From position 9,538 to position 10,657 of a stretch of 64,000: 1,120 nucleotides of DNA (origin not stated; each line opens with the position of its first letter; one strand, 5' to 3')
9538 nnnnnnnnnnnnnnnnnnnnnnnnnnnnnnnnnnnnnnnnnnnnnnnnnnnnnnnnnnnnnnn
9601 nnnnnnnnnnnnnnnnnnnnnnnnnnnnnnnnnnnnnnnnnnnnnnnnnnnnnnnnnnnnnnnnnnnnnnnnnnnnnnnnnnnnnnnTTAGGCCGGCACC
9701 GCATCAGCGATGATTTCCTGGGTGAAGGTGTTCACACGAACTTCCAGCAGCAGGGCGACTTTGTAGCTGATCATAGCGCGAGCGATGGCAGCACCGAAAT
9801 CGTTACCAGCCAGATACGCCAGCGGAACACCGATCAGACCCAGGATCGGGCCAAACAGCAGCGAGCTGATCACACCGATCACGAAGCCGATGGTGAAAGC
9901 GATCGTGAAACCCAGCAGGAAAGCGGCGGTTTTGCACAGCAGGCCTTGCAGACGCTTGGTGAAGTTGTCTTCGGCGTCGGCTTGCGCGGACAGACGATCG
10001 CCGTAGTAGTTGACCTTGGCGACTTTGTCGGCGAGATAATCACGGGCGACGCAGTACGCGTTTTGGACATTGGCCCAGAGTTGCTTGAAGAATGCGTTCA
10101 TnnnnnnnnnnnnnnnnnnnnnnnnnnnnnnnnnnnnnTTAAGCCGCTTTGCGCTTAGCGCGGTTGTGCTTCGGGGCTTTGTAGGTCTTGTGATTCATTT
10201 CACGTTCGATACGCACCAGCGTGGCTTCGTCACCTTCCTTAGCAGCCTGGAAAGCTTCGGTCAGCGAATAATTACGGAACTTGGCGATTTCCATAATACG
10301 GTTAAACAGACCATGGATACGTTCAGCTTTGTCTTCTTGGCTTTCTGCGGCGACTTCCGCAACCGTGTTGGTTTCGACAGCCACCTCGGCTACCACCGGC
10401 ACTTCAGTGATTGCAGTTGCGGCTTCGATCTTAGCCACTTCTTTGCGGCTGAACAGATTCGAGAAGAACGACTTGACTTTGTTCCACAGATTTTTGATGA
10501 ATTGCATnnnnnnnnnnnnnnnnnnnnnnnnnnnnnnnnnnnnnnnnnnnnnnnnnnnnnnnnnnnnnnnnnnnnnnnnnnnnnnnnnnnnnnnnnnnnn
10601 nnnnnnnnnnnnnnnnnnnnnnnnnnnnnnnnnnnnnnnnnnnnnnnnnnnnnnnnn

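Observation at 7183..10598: Eight-gene, probably early operon of amphipathic-helix membrane proteins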

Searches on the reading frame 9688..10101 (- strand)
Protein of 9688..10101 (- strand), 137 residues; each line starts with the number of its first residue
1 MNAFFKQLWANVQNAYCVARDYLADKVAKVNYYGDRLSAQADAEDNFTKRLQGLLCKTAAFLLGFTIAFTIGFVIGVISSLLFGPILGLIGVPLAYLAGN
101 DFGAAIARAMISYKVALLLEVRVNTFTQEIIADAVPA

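Call 7: search_protein_families(library=pfam, proteins=[window:9688-10101:-], max_evalue=1)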
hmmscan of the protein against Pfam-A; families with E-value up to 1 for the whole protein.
window:9688-10101:- (137 aa): 1 family
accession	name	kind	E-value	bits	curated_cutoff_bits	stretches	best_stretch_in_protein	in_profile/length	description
PF14079.11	DUF4260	-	0.062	13.8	27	1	58-130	9-77/113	Domain of unknown function (DUF4260)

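Call 8: search_protein_families(library=phrogs, proteins=[window:9688-10101:-], max_evalue=1)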
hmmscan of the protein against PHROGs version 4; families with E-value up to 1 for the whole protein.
window:9688-10101:- (137 aa): 3 families
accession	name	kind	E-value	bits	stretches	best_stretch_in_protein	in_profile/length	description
phrog_28980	-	unknown function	0.079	14.5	1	53-100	44-91/104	-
phrog_34684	-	unknown function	0.17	13.1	1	13-81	21-89/129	-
phrog_167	-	tail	0.48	9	1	45-112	665-728/1555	tail length tape measure protein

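Call 22: search_dna_similar(query=window:9688-10101:-, collection=phages, mode=protein, max_evalue=0.1, max_rows=20)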
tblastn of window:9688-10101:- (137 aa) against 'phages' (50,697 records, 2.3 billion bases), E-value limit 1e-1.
No match.

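Call 71: search_protein_families(library=padloc, proteins=[window:9688-10101:-], max_evalue=0.1)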
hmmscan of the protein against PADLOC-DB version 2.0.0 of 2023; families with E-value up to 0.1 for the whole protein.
window:9688-10101:- (137 aa): 0 families

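Call 104: search_protein_families(library=ncbifam, proteins=[window:9688-10101:-], max_evalue=0.1)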
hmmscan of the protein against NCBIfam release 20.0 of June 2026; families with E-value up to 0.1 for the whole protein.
window:9688-10101:- (137 aa): 0 families

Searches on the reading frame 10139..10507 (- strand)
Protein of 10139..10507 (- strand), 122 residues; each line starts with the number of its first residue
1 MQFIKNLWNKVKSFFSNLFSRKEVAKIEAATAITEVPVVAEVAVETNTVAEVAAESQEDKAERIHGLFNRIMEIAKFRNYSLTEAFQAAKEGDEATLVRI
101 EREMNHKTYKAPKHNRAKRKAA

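Call 7: search_protein_families(library=pfam, proteins=[window:10139-10507:-], max_evalue=1)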
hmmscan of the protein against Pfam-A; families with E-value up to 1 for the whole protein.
window:10139-10507:- (122 aa): 3 families
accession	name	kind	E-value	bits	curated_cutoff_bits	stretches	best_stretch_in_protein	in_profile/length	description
PF20046.4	DUF6448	-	0.024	15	27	1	31-85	80-134/147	Family of unknown function (DUF6448)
PF11983.13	FtsA_C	-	0.053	15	27.4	1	6-19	51-64/65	Cell division protein FtsA, C-terminal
PF01155.25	HypA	-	0.099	13.1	28.9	1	41-103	3-65/112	Hydrogenase/urease nickel incorporation, metallochaperone, hypA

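Call 8: search_protein_families(library=phrogs, proteins=[window:10139-10507:-], max_evalue=1)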
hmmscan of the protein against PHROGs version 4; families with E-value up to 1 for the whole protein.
window:10139-10507:- (122 aa): 3 families
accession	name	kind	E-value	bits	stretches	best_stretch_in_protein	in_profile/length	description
phrog_58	-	tail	0.087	12.1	1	2-34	654-675/1544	tail length tape measure protein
phrog_12893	-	unknown function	0.12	14.1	1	45-118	22-94/139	-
phrog_35742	-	unknown function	0.18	12.7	1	42-110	18-84/152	-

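Call 23: search_dna_similar(query=window:10139-10507:-, collection=phages, mode=protein, max_evalue=0.1, max_rows=20)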
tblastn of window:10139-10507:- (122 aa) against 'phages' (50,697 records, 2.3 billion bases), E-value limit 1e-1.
No match.

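Call 56: find_homologous_proteins(query=A3, max_evalue=0.01)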
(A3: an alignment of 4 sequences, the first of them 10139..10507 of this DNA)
Query A3 (4 sequences) (122 aa, profile of the alignment): 12 proteins with E <= 0.01 among 2990 candidates. Only proteins of 61 to 214 residues were searched: fused or split forms outside these lengths cannot appear, so this answer is no evidence that the protein stands alone or is whole; find_related_loci, which searches DNA, has no such limit.
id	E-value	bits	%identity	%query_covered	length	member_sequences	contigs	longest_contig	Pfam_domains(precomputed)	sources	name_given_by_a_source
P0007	4.6e-59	216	100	100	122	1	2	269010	-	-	-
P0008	1.0e-57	211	69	95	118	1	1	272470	-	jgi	jgi:hypothetical protein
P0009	1.2e-57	211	71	100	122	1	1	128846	-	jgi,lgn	jgi:hypothetical protein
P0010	7.9e-53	196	74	100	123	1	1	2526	-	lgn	-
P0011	1.7e-48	182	52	90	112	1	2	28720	-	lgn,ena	-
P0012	1.1e-32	131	50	89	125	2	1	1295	-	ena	-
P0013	1.0e-29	121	48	89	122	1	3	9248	-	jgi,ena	-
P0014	4.4e-29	119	50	86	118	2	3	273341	-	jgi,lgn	jgi:hypothetical protein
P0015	1.9e-28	117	44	89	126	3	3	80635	-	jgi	jgi:hypothetical protein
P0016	2.3e-26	110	54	92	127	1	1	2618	-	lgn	-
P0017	6.6e-26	109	41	85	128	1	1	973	-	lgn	-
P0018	1.6e-24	104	43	100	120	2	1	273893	-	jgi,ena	-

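Call 57: find_encoding_contigs(protein=P0014, flank=6000, max_places=1)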
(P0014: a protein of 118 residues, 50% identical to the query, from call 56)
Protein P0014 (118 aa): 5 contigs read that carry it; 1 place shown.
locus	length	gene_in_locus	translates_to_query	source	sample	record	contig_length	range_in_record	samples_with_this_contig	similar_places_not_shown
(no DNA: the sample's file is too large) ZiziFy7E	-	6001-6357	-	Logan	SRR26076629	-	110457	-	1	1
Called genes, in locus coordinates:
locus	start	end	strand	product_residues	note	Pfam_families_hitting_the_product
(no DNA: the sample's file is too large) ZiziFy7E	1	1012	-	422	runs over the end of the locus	-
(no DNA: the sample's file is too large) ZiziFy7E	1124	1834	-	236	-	-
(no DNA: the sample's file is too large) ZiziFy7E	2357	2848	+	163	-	-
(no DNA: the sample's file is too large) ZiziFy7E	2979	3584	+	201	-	-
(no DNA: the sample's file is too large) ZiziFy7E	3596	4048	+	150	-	-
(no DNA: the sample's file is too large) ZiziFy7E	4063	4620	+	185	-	-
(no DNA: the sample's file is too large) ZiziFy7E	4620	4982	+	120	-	-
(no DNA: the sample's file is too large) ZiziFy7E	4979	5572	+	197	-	-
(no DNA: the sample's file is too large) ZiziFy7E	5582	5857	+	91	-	-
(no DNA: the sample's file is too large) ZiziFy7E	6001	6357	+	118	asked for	-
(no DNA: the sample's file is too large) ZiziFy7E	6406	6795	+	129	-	-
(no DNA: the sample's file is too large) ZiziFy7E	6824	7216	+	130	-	-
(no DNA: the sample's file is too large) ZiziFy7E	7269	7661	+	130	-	-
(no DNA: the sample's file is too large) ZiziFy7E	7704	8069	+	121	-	-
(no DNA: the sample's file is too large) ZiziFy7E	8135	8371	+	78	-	-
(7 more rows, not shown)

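Call 58: find_encoding_contigs(protein=P0018, flank=6000, max_places=1)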
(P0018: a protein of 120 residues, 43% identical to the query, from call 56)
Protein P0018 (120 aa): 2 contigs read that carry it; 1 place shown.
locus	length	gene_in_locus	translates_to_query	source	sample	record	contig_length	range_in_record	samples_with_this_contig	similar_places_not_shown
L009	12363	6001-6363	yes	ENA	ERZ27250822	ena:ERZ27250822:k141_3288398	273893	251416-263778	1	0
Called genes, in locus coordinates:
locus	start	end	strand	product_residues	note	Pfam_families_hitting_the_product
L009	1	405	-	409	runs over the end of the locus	-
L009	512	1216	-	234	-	-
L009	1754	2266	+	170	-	-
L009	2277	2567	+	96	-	-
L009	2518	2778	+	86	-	-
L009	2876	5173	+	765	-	-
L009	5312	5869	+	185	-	-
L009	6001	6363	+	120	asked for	-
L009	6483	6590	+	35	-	-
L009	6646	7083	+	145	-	-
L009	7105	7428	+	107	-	-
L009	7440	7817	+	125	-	-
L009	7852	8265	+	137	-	-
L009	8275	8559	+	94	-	-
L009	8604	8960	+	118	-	-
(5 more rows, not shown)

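Call 59: find_encoding_contigs(protein=P0015, flank=6000, max_places=1)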
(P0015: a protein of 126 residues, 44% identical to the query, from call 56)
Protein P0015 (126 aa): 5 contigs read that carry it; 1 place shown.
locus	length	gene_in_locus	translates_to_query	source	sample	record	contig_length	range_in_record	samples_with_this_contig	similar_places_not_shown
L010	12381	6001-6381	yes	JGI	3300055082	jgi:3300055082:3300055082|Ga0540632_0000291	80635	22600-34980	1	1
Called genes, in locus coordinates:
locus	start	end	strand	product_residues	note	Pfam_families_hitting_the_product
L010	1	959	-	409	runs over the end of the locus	-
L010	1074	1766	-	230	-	-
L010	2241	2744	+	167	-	-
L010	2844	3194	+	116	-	-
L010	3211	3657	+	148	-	-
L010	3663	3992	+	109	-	-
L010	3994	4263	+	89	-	-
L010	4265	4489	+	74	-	-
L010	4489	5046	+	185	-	-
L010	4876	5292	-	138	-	-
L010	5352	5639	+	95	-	-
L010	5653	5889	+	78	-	-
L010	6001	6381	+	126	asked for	-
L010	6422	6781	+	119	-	-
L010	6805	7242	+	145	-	-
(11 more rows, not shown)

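Call 71: search_protein_families(library=padloc, proteins=[window:10139-10507:-], max_evalue=0.1)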
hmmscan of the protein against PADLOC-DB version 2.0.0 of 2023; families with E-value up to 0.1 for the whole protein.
window:10139-10507:- (122 aa): 1 family
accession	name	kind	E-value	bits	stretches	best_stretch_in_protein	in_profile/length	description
PDLC03969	TmtA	-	0.0029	13.2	1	2-108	476-579/1563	-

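Call 82: predict_structure(alignment_id=A4)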
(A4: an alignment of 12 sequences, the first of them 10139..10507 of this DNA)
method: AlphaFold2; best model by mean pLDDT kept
length: 122 residues; sequences in the alignment: 12
mean_pLDDT: 72.3   pTM: 0.45
mean pLDDT of the five models: 72.3, 70.5, 67.8, 67.4, 67.2
residues with pLDDT >= 90: 33; 70-90: 40; 50-70: 21; < 50: 28
segments of 3 or more residues with pLDDT < 50: 28-51
pLDDT, mean of each block of 10 residues (from residue 1): 78 75 53 45 45 62 92 88 90 92 92 60 46
secondary structure, 60 per line:
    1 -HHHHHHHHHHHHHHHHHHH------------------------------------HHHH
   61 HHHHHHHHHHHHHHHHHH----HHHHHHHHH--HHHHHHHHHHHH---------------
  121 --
elements in order: H2-20 H57-78 H83-91 H94-105

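Call 85: fold_search(model_id=the predicted structure, library=pdb)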
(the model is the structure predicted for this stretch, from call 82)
No match with E <= 0.001 here; weaker rows may still be real.
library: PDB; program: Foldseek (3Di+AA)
matches with E <= 10: 126; with E <= 0.001: 0
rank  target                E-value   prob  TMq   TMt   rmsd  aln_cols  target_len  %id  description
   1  7c79_B                2.2e+00  0.09  0.23  0.05  22.7       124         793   12  Cryo-EM structure of yeast Ribonuclease MRP (released 2020-07-08)
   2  6t5a_A                2.8e+00  0.06  0.15  0.18  15.4        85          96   15  Crystal structure of herpes simplex virus 1 pUL7:pUL51 complex (released 2020-05-20)
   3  8xks_H                3.0e+00  0.04  0.16  0.06  18.1       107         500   16  The cryo-EM structure of Orf2971-FtsHi motor complex (released 2024-12-04)
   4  8esq_h                3.6e+00  0.08  0.20  0.20  15.8        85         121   24  Ytm1 associated nascent 60S ribosome State 2 (released 2022-11-30)
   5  2dnx_MODEL_1_A        3.8e+00  0.07  0.18  0.17  18.3        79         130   15  Solution structure of RSGI RUH-063, an N-terminal domain of Syntaxin 12 from human cDNA (released 2006-10-26)
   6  8z6g_A                3.8e+00  0.04  0.14  0.21  10.8        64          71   17  the AlgU-MucAcyto complex structure in Pseudomonas aeruginosa (released 2024-05-08)
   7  9lx1                  3.8e+00  0.05  0.18  0.24  10.6        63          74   16  anti-CRISPR-associated protein, Aca7 (released 2025-11-12)
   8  7lbm_q                4.3e+00  0.06  0.18  0.18  16.7        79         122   18  Structure of the human Mediator-bound transcription pre-initiation complex (released 2021-03-24)
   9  3lsq_A                4.5e+00  0.11  0.23  0.08  13.1        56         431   12  Trypanosoma brucei seryl-tRNA synthetase (released 2010-03-02)
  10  4fxx_D                4.5e+00  0.06  0.20  0.25  14.7        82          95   13  Structure of SF1 coiled-coil domain (released 2013-01-16)
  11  6sy4_A                4.5e+00  0.04  0.18  0.13  21.4       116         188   19  TetR in complex with the TetR-binding RNA-aptamer K1 (released 2020-02-05)
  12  2cru_MODEL_1_A        4.8e+00  0.04  0.19  0.20  12.5       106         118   15  Solution structure of programmed cell death 5 (released 2005-11-20)
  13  6dmp_MODEL_1_B        4.8e+00  0.09  0.20  0.29  12.9        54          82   24  De Novo Design of a Protein Heterodimer with Specificity Mediated by Hydrogen Bond Networks (released 2018-12-19)
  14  9oox_A                4.8e+00  0.06  0.20  0.24  14.3        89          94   18  Cryo-EM Structure of the Escherichia phage HK446 Rip1 in complex with the Enterobacteria phage T6 small terminase (released 2026-02-04)
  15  6tdu_E                5.1e+00  0.02  0.15  0.17  15.5        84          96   19  Cryo-EM structure of Euglena gracilis mitochondrial ATP synthase, full dimer, rotational states 1 (released 2019-11-27)
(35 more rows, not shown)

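Call 95: search_protein_families(library=phrogs, alignment_id=A4, max_evalue=0.05)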
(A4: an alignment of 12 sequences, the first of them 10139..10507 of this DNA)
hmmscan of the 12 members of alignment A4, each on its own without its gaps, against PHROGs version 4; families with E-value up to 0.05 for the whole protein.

A. member 1, window:10139-10507:- (122 aa): 0 families

B. families by the number of members that match (of 12 scanned): 5 families
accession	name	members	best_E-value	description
phrog_58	-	4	0.0017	tail length tape measure protein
phrog_26794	-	2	0.0088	-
phrog_27318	-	1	0.021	-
phrog_173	-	1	0.029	nucleoside triphosphate pyrophosphohydrolase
phrog_12893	-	1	0.043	-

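Call 104: search_protein_families(library=ncbifam, proteins=[window:10139-10507:-], max_evalue=0.1)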
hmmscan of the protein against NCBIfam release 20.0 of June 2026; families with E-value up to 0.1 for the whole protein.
window:10139-10507:- (122 aa): 0 families
